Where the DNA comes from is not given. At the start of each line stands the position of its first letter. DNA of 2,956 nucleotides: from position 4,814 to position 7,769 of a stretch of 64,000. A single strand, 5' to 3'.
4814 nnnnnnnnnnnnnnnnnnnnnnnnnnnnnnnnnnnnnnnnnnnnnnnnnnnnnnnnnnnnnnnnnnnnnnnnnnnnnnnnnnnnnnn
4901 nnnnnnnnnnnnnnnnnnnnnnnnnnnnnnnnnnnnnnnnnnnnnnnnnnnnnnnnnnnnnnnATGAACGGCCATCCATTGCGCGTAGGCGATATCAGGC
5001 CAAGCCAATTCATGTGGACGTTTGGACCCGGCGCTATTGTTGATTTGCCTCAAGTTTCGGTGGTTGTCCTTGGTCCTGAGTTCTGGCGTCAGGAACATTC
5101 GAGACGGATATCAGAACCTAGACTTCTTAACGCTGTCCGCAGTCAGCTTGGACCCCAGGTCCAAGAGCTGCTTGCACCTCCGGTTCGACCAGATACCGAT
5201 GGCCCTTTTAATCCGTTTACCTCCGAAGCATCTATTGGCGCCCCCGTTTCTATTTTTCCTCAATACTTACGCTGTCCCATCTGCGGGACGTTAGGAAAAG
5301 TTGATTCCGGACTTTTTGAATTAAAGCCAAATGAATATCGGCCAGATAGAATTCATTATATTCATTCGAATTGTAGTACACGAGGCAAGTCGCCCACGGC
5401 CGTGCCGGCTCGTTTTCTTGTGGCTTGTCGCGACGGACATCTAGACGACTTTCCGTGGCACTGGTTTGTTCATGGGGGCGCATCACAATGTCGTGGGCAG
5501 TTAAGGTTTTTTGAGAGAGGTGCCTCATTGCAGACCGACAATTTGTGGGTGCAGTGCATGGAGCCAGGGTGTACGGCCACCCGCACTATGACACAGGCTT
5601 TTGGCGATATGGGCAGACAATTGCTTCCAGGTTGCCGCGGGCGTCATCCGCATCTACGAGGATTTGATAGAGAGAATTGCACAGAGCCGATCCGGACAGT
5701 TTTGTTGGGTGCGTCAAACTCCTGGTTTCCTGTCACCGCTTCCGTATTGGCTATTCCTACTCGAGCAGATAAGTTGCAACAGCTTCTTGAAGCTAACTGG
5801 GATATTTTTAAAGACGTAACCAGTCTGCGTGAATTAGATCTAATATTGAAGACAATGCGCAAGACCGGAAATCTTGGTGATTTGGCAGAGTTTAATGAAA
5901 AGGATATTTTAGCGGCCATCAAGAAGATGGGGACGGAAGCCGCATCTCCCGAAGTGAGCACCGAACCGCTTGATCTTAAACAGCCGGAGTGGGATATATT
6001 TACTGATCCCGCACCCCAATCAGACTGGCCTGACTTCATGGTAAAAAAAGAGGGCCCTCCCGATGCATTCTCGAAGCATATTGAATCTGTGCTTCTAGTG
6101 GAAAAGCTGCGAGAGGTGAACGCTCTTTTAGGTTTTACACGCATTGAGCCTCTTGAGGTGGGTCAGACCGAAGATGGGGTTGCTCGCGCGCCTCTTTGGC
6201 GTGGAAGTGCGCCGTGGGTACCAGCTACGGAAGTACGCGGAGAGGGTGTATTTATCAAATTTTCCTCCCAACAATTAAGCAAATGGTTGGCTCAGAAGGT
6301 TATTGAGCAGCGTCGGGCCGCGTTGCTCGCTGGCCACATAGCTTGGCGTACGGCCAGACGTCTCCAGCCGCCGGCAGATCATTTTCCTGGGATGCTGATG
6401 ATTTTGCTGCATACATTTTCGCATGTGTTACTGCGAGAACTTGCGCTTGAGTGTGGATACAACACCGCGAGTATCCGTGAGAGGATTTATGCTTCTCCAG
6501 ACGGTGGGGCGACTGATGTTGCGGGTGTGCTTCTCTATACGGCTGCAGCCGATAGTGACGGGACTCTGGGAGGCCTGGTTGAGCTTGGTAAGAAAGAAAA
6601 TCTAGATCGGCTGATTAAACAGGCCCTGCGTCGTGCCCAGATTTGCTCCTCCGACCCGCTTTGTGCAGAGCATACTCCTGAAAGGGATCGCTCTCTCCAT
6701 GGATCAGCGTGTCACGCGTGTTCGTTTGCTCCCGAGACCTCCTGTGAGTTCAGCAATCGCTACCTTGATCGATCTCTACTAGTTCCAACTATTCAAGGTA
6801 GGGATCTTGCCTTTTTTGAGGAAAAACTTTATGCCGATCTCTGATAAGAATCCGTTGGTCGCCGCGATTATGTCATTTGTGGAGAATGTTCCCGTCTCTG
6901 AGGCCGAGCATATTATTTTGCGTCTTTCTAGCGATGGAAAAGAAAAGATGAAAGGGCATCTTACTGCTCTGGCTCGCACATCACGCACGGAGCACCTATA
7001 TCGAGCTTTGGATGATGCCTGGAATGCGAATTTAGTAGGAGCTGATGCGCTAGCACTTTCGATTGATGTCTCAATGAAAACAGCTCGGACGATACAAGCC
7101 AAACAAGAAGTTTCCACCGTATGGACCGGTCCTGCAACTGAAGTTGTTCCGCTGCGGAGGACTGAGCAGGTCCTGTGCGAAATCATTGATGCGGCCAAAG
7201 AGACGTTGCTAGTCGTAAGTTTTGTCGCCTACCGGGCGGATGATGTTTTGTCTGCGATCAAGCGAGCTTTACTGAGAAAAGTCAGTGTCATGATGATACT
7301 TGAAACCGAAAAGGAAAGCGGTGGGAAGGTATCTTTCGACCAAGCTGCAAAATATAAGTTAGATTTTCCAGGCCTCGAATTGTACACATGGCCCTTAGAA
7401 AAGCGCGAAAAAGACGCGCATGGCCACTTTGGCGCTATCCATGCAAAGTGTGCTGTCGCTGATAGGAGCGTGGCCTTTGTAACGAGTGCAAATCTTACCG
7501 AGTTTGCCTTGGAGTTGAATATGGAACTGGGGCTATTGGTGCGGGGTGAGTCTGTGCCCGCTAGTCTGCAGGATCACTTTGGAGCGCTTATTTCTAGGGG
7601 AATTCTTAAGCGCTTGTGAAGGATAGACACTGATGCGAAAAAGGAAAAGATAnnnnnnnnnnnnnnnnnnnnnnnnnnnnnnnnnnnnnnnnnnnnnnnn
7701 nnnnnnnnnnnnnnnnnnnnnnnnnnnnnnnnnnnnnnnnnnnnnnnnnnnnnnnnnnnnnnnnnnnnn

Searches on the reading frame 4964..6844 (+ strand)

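Call 5: search_protein_families(library=pfam, proteins=[window:4964-6844:+], max_evalue=0.1)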
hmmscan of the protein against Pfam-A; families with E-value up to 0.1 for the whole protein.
window:4964-6844:+ (626 aa): 1 family
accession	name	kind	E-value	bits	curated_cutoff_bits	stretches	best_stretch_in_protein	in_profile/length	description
PF09369.15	MZB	-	4.3e-10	40.6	24.2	1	485-586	1-79/80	MrfA Zn-binding domain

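Call 6: search_protein_families(library=padloc, proteins=[window:4964-6844:+], max_evalue=0.1)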
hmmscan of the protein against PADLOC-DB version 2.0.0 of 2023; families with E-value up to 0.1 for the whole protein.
window:4964-6844:+ (626 aa): 4 families
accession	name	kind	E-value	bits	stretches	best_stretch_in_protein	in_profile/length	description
PDLC02579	DrmB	-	4.5e-84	280.1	1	307-618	7-313/314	DrmB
PDLC02583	DrmB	-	1.5e-77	260.1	1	10-609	6-604/606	DrmB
PDLC02584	DrmB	-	6.8e-74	247.3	1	191-619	19-443/445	DrmB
PDLC02582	DrmB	-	1.2e-12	45.3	1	473-620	517-646/649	DrmB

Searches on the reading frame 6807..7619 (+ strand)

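Call 5: search_protein_families(library=pfam, proteins=[window:6807-7619:+], max_evalue=0.1)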
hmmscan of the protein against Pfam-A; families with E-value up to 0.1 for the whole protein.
window:6807-7619:+ (270 aa): 2 families
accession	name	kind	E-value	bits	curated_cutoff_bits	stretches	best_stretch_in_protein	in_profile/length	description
PF13091.12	PLDc_2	-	1.1e-15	58.1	27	1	123-260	1-130/132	PLD-like domain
PF00614.28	PLDc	-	0.022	15.2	21.9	1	209-231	3-25/28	Phospholipase D Active site motif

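Call 6: search_protein_families(library=padloc, proteins=[window:6807-7619:+], max_evalue=0.1)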
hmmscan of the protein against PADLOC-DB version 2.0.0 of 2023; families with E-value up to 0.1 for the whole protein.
window:6807-7619:+ (270 aa): 29 families (the best 25 are shown)
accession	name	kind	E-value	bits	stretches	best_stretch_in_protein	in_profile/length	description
PDLC02585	DrmC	-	1.4e-75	252.2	1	16-269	3-252/253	DrmC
PDLC02606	DrmC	-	5.2e-59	197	1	93-269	9-181/182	DrmC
PDLC02605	DrmC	-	6.6e-52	174.8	1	63-268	58-266/270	DrmC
PDLC02602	DrmC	-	6.7e-51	171.5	1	41-264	33-251/381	DrmC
PDLC02588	DrmC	-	1.1e-50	170.6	1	18-270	7-252/256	DrmC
PDLC02589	DrmC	-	2.8e-44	149.3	1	53-270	46-262/264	DrmC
PDLC02595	DrmC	-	3e-43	146.5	1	54-268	49-265/269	DrmC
PDLC02607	DrmC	-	1e-41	141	1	38-264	29-256/265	DrmC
PDLC02597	DrmC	-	2.7e-38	130.2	1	61-259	43-233/242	DrmC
PDLC02587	DrmC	-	4.3e-23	79.7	2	209-269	203-263/267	DrmC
PDLC02610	DrmC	-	4.5e-18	64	1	164-267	3-102/107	DrmC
PDLC02614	DrmC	-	4.8e-18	63.4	1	101-251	4-141/153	DrmC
PDLC02616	DrmC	-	1.8e-17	61.7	1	91-269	54-223/224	DrmC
PDLC02608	DrmC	-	1.2e-16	59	1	104-268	3-158/162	DrmC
PDLC02591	DrmC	-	6.7e-16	56.2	1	65-265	58-254/260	DrmC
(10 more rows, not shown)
